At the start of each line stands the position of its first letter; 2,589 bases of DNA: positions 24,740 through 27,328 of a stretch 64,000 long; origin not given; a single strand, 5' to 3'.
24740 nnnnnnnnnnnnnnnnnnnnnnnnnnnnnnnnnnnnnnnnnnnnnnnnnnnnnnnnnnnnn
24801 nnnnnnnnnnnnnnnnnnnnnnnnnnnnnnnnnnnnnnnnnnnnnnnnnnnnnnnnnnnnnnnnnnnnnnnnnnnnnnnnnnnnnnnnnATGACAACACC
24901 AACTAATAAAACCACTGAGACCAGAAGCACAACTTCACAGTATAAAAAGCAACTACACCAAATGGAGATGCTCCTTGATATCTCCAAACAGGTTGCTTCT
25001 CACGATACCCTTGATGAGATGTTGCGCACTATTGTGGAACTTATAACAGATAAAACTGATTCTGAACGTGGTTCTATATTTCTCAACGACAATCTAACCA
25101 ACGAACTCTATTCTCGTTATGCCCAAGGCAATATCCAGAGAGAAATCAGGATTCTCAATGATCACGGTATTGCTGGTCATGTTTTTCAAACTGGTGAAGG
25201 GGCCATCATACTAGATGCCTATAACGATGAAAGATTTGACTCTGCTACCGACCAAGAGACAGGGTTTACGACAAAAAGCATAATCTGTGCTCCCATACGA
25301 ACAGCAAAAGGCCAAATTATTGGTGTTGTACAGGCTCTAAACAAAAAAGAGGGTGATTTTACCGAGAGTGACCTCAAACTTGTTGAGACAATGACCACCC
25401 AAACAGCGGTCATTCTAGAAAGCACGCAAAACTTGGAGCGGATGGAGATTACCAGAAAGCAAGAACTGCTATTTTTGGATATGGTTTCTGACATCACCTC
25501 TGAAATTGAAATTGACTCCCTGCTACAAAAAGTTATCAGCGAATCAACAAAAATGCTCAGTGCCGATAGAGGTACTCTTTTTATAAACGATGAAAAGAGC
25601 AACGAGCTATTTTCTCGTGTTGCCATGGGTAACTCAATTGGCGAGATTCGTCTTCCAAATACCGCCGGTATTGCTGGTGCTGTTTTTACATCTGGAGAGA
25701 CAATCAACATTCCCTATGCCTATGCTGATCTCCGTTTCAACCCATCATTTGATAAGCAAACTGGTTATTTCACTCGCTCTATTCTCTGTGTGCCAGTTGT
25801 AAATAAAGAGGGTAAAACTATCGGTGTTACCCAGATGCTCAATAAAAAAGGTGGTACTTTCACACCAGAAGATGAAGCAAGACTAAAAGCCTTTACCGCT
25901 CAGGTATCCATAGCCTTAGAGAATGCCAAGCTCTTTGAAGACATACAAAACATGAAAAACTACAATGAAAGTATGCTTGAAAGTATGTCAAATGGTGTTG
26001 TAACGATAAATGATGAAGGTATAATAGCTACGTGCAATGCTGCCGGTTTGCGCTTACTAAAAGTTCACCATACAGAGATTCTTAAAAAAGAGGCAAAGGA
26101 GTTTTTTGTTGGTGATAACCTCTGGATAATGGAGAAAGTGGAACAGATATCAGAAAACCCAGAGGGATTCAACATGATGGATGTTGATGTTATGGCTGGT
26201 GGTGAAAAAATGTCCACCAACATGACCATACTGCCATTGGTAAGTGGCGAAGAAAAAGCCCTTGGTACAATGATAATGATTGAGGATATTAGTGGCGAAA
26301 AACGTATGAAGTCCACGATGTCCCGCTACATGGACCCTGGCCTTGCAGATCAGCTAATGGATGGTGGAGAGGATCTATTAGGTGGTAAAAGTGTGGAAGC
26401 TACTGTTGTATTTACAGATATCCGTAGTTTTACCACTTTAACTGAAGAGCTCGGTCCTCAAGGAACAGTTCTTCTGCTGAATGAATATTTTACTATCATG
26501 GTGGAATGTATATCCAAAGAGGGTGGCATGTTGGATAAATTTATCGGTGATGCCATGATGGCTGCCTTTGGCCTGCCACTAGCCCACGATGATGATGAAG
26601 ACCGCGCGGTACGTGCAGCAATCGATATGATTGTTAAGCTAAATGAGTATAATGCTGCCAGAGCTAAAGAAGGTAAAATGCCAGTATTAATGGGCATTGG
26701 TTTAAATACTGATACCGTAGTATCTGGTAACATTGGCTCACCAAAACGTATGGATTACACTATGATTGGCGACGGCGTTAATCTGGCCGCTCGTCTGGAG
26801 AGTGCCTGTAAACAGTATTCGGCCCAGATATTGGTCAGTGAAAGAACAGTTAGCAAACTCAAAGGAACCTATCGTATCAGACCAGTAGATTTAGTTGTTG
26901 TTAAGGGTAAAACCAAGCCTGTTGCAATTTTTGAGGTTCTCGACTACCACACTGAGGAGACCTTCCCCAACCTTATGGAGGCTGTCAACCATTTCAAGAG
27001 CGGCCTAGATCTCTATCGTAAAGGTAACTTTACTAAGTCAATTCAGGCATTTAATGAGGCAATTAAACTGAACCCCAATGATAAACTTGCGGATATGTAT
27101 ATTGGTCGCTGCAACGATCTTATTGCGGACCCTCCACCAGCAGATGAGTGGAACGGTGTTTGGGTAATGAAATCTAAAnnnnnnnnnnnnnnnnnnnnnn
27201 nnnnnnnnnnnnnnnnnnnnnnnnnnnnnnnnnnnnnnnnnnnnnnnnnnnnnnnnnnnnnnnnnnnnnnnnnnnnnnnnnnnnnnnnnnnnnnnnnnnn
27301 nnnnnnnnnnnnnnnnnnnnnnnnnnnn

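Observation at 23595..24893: Protein built from exact 36-residue tandem repeats, translationally coupled to the cyclase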

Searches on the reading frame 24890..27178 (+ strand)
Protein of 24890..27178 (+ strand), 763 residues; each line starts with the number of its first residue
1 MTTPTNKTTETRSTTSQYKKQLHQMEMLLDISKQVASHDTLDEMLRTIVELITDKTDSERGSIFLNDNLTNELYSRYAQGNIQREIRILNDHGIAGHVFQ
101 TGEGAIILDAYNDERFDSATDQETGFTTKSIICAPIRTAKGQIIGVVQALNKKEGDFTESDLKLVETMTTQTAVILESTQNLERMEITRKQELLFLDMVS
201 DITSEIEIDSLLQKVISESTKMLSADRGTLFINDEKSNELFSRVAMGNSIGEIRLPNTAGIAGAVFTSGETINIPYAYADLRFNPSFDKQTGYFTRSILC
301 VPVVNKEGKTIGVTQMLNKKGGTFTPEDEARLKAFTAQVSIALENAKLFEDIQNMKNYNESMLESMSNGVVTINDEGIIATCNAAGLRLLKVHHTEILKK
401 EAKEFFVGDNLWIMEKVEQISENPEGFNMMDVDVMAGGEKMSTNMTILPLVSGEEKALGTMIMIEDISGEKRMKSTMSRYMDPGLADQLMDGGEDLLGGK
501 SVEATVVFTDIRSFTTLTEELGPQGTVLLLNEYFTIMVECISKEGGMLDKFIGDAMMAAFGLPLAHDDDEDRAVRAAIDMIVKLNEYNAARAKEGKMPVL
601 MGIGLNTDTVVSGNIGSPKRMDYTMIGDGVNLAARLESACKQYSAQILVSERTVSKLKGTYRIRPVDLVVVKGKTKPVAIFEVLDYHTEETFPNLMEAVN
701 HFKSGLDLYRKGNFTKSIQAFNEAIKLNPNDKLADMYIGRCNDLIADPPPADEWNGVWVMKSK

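Call 4: search_protein_families(library=pfam, proteins=[window:24890-27178:+], max_evalue=1)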
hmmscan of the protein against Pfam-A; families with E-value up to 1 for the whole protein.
window:24890-27178:+ (763 aa): 21 families
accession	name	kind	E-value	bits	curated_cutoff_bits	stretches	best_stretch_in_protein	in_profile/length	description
PF01590.32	GAF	-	9.1e-38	130.2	22.4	2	41-175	2-132/133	GAF domain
PF13185.12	GAF_2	-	6.7e-31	107.7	28.6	2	39-177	2-136/136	GAF domain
PF00211.25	Guanylate_cyc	-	5.8e-27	94.9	21.9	1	503-677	8-176/183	Adenylate and Guanylate cyclase catalytic domain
PF13492.12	GAF_3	-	2.2e-20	73.8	27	2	208-345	2-129/129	GAF domain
PF13426.13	PAS_9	-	2.2e-06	28.3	27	1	368-468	2-102/103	PAS domain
PF08448.16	PAS_4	-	6e-06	26.9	23.1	1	363-471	1-109/110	PAS fold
PF07719.23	TPR_2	-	1.2e-05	25.5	27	1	701-731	4-34/34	Tetratricopeptide repeat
PF11849.14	DUF3369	-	2.4e-05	25.1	27.2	1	280-352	99-168/168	Domain of unknown function (DUF3369)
PF00989.32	PAS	-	3.4e-05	24.3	22.6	1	360-467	4-113/113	PAS fold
PF00515.34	TPR_1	-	9.4e-05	22.5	27.8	1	705-731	8-34/34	Tetratricopeptide repeat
PF13414.12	TPR_11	-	0.00026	21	26.8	1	705-731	1-27/42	TPR repeat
PF13432.12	TPR_16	-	0.0016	19.3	32.7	1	704-742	3-41/65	Tetratricopeptide repeat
PF13188.13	PAS_8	-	0.0026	18.1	21.8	1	360-414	4-55/65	PAS domain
PF13181.12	TPR_8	-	0.014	16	25.7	1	710-731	13-34/34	Tetratricopeptide repeat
PF24820.1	Diguanyl_cycl_sensor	-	0.049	14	28.1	1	363-403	2-42/109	Diguanylate cyclase-like sensor domain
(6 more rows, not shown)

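Call 25: find_related_loci(query=window:24890-27178:+, collection=genome_contigs, flank=6000)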
Query window:24890-27178:+ (763 aa) in genome_contigs; peptide patterns used: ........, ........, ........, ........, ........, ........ (x = any residue, [..] = any of these).
599 stretches matched a pattern (row limit reached: there are more); 576 encode a relative of the query (tblastn E <= 1e-3); the best 80 are kept; 80 distinct loci.
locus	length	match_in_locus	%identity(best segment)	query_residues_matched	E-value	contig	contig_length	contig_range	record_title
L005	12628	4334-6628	72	2-763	0e+0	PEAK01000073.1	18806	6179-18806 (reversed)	MAG: Magnetococcales bacterium isolate HA3dbin1 scaffold127, whole genome shotgun sequence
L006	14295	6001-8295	72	2-763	0e+0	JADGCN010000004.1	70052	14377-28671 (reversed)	MAG: Magnetococcales bacterium isolate nWRX3bin12 nWRX3_bin12_NODE_4_length_70052_cov_15.821592, whole genome shotgun se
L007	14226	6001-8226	74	20-763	0e+0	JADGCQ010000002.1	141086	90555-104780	MAG: Magnetococcales bacterium isolate nWRX3bin6 nWRX3_bin6_NODE_2_length_141086_cov_219.951919, whole genome shotgun se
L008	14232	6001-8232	72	1-763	0e+0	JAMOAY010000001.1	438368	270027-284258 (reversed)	MAG: Magnetococcus sp. MYC-9 scaffold_0, whole genome shotgun sequence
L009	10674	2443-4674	72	1-763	0e+0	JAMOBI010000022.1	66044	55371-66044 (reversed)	MAG: Magnetococcus sp. YQC-9 scaffold_285, whole genome shotgun sequence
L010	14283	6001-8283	71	5-763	0e+0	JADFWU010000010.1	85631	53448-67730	MAG: Magnetococcales bacterium isolate nCLbin6 nCL_bin6_NODE_10_length_85631_cov_8.000000, whole genome shotgun sequence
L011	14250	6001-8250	68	17-763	0e+0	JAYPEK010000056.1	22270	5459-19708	MAG: Rhodospirillaceae bacterium isolate 139580_S181_maxbin_bins.tsv.117 NODE_2269_length_22270_cov_11.525636, whole gen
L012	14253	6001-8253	68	1-763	0e+0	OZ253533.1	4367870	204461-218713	MAG: Rhodospirillales bacterium isolate 9d264909-92db-45cc-bff1-2ee2e865f122 genome assembly, chromosome: 1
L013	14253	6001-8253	68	1-763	0e+0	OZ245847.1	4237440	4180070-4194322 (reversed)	MAG: Rhodospirillales bacterium isolate a3b51f7d-2ba9-4b20-b109-360ef5d28540 genome assembly, chromosome: 1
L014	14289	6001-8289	67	1-763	0e+0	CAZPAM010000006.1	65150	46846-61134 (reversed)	MAG TPA_asm: uncultured Candidatus Scalindua sp. isolate SRP200020_co5_90 genome assembly, contig: NODE_619_length_65150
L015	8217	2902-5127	68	1-763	0e+0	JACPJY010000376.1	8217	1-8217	MAG: Rhodospirillales bacterium isolate NC_groundwater_480_Ag_S-0.1um_66_12 S35_SO-1_scaffold_542680, whole genome shotg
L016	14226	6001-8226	68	1-763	0e+0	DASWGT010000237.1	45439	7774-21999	MAG TPA_asm: Rhodospirillales bacterium isolate SMAG_U2823 k141_3602300, whole genome shotgun sequence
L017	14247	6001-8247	68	1-763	0e+0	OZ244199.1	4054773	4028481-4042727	MAG: Rhodospirillales bacterium isolate b62f0680-0fe0-4926-8eb0-2c82df9b57f3 genome assembly, chromosome: 1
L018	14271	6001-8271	67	1-763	0e+0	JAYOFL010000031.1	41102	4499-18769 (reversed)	MAG: Rhodospirillales bacterium isolate 139551_S153_metabat_bins_2.tsv.079 NODE_857_length_41102_cov_11.725217, whole ge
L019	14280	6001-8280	67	1-763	0e+0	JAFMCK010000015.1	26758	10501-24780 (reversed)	MAG: Rhodospirillales bacterium isolate CPBay_Spr15L08_80 NODE_976_length_26758_cov_3.903382, whole genome shotgun seque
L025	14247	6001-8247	68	1-763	0e+0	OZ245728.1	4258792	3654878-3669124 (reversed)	MAG: Rhodospirillales bacterium isolate 3ef33bf5-f570-4a55-9d2c-ce20fd512375 genome assembly, chromosome: 1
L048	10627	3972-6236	66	17-763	0e+0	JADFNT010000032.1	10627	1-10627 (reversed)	MAG: Proteobacteria bacterium isolate B64T3L14 B64T3L14_NODE4864, whole genome shotgun sequence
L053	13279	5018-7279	66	1-763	0e+0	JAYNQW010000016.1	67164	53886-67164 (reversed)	MAG: Rhodospirillaceae bacterium isolate 139539_COM_concoct_bins.tsv.212 NODE_381_length_67164_cov_6.631212, whole genom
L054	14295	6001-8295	65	2-763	0e+0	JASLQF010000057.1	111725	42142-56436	MAG: Rhodospirillales bacterium isolate Arabian11_MAG_77 c_000001941272, whole genome shotgun sequence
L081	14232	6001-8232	64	1-763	0e+0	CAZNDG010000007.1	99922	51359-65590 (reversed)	MAG TPA_asm: uncultured Syntrophus sp. isolate binchicken_co27_459 genome assembly, contig: NODE_305_length_99922_cov_13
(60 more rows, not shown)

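Call 32: search_protein_families(library=ncbifam, proteins=[window:24890-27178:+], max_evalue=0.01)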
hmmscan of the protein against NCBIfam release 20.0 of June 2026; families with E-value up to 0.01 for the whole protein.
window:24890-27178:+ (763 aa): 14 families
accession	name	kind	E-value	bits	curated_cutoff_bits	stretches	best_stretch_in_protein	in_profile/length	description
NF008283.0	PRK11061.1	equivalog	6.6e-16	57.7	583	2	27-193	4-171/748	phosphoenolpyruvate--protein phosphotransferase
TIGR01817.1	nifA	equivalog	5.4e-14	51.9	528.85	2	24-170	3-150/534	nif-specific transcriptional activator NifA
NF008468.0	PRK11360.1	equivalog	4.8e-13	48.3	646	1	347-479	258-389/616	two-component system sensor histidine kinase AtoS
TIGR03903.1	TOMM_kin_cyc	equivalog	9e-11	40.4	705.75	1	531-691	319-470/1267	TOMM system kinase/cyclase fusion protein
NF008485.2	PRK11388.1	equivalog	2.5e-09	36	551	1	296-453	145-301/643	dihydroxyacetone kinase operon transcriptional regulator DhaR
NF038230.1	Regu_Geo_Pelo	equivalog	5.2e-08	31.2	1200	1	34-178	10-160/935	GPMC system transcriptional regulator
NF047874.1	MASE3_PAS_HK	subfamily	3.4e-07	29.4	560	1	346-476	254-384/655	MASE3 domain-containing sensor histidine kinase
NF046044.1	PnpS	equivalog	1.8e-06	27.2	400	1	340-476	38-169/390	two-component system histidine kinase PnpS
NF047786.1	his_kin_MadS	equivalog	5.3e-06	25.8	500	0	294-369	126-200/434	MadS family sensor histidine kinase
NF011958.0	PRK15429.1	equivalog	1.5e-05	23.8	830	1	26-357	12-358/692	formate hydrogenlyase transcriptional activator FlhA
TIGR00229.1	sensory_box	domain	1.8e-05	24.9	22.9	1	360-473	8-122/126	PAS domain S-box protein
NF033092.0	HK_WalK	equivalog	8.7e-05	21.3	725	1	354-475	255-370/594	cell wall metabolism sensor histidine kinase WalK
TIGR02916.1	PEP_his_kin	equivalog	0.00032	19.4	300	0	31-190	310-471/679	XrtA/PEP-CTERM system histidine kinase PrsK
NF041552.1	TF_PrdR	equivalog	0.00081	17.8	795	1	347-409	124-186/577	sigma-54 dependent transcriptional regulator PrdR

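Call 53: search_solved_structures(query=window:24890-27178:+, max_evalue=1e-10)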
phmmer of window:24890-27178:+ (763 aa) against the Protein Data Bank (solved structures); distinct sequences matched with E-value up to 1e-10: 49.
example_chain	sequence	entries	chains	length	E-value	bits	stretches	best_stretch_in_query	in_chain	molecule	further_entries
9lss_A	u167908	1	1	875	1.8e-55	191.9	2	86-358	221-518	cGMP-specific 3',5'-cyclic phosphodiesterase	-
3bjc_A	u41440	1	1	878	1.8e-55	191.9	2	86-357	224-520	cGMP-specific 3',5'-cyclic phosphodiesterase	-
1ykd_A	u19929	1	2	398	2e-45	158.6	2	156-327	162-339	adenylate cyclase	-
3lfv_A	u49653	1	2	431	3.3e-35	124.9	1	193-360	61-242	cGMP-specific 3',5'-cyclic phosphodiesterase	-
3mf0_A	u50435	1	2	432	3.4e-35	124.9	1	193-360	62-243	cGMP-specific 3',5'-cyclic phosphodiesterase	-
6fht_A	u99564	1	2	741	6.4e-34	120.6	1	472-684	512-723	Bacteriophytochrome,Adenylate cyclase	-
2w01_A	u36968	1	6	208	7.7e-32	113.7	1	497-684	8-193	ADENYLATE CYCLASE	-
3r5g_A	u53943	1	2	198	1.4e-30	109.6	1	503-686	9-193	CyaB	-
5x4u_A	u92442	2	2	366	6.6e-29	104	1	477-693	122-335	Photoactivated adenylyl cyclase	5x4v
5x4t_A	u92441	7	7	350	6.8e-29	104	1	477-691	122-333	Photoactivated adenylyl cyclase | Family 3 adenylate cyclase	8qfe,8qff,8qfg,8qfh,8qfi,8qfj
9f1z_A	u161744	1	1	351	6.9e-29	104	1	477-691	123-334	Family 3 adenylate cyclase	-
4yus_A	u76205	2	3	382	7.5e-29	103.9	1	477-693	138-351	Family 3 adenylate cyclase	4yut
9f1w_A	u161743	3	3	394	8.1e-29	103.8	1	477-693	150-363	Family 3 adenylate cyclase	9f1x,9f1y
3ibj_A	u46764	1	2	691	1.2e-28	103.2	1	124-366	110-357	cGMP-dependent 3',5'-cyclic phosphodiesterase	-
9lrn_A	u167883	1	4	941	2.2e-28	102.3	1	124-366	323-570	cGMP-dependent 3',5'-cyclic phosphodiesterase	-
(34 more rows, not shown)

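Call 61: search_protein_families(library=pfam, proteins=[L013:4101-5180:+, L054:4690-5290:+, L025:4683-5190:+], max_evalue=0.01)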
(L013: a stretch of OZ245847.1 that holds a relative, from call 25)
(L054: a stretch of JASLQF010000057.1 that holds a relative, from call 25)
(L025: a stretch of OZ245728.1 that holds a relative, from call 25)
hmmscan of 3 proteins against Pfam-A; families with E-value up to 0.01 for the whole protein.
L013:4101-5180:+ (360 aa): 0 families

L054:4690-5290:+ (200 aa): 0 families

L025:4683-5190:+ (169 aa): 0 families

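Call 70: search_protein_families(library=pfam, proteins=[L053:7322-9631:-, L081:10548-12788:+, L018:3706-5013:-, L048:8659-10626:+], max_evalue=0.00001)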
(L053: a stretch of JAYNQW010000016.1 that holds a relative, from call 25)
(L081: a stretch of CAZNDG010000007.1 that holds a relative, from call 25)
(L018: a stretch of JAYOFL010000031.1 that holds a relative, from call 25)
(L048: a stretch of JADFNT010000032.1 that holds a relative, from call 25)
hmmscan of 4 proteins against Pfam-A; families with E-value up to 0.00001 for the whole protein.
L053:7322-9631:- (770 aa): 2 families
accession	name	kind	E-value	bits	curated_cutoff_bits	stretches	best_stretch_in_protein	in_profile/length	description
PF05226.16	CHASE2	-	1.1e-51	176.3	26.3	1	27-405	2-255/257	CHASE2 domain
PF00211.25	Guanylate_cyc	-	3.9e-17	62.9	21.9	1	502-679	7-173/183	Adenylate and Guanylate cyclase catalytic domain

L081:10548-12788:+ (747 aa): 2 families
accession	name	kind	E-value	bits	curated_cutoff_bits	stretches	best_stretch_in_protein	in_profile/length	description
PF05226.16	CHASE2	-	4.7e-68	230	26.3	1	51-388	3-256/257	CHASE2 domain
PF00211.25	Guanylate_cyc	-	1.9e-28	99.7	21.9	1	489-668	7-179/183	Adenylate and Guanylate cyclase catalytic domain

L018:3706-5013:- (436 aa): 2 families
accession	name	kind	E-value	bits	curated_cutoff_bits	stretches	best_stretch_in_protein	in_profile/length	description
PF00817.25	IMS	-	8.6e-45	152.7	23.2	1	57-202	2-148/148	impB/mucB/samB family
PF11799.13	IMS_C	-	4e-28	98.4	20.7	1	289-392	2-104/109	impB/mucB/samB family C-terminal domain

L048:8659-10626:+ (656 aa): 5 families
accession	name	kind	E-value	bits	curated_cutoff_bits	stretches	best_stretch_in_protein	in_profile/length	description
PF00005.33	ABC_tran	-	1.3e-33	116.9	25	1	413-560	2-136/137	ABC transporter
PF00664.28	ABC_membrane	-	1.5e-28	100.7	28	1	85-351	5-274/274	ABC transporter transmembrane region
PF13304.12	AAA_21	-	2.2e-14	54.7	27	1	534-595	239-304/304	AAA domain, putative AbiEii toxin, Type IV TA system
PF02463.25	SMC_N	-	1.2e-08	35.2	40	0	532-603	136-211/220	RecF/RecN/SMC N terminal domain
PF13175.12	AAA_15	-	5e-06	26.8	32.1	0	414-445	16-46/374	AAA ATPase domain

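Call 102: search_protein_families(library=padloc, proteins=[window:24890-27178:+], max_evalue=0.001)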
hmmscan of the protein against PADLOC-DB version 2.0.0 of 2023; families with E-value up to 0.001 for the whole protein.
window:24890-27178:+ (763 aa): 8 families
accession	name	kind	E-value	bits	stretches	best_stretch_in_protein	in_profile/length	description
PDLC00734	PycC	-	1.8e-24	84.6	1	488-658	174-345/374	Pycsar cyclase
PDLC02367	PycC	-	2e-17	61.4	1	498-660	38-195/226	-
PDLC00766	PycC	-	2.6e-10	38.1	1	499-661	39-199/232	Pycsar cyclase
PDLC02368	PycC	-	1.1e-07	29.8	1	499-659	40-202/234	-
PDLC02370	PycC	-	6.7e-07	27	1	506-642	84-225/340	-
PDLC02369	PycC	-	8.4e-07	26.8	1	503-662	46-196/248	-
PDLC00764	PycC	-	0.00016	18.7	1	505-580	96-168/449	Pycsar cyclase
PDLC00765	PycC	-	0.00052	17.2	1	500-657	254-412/477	Pycsar cyclase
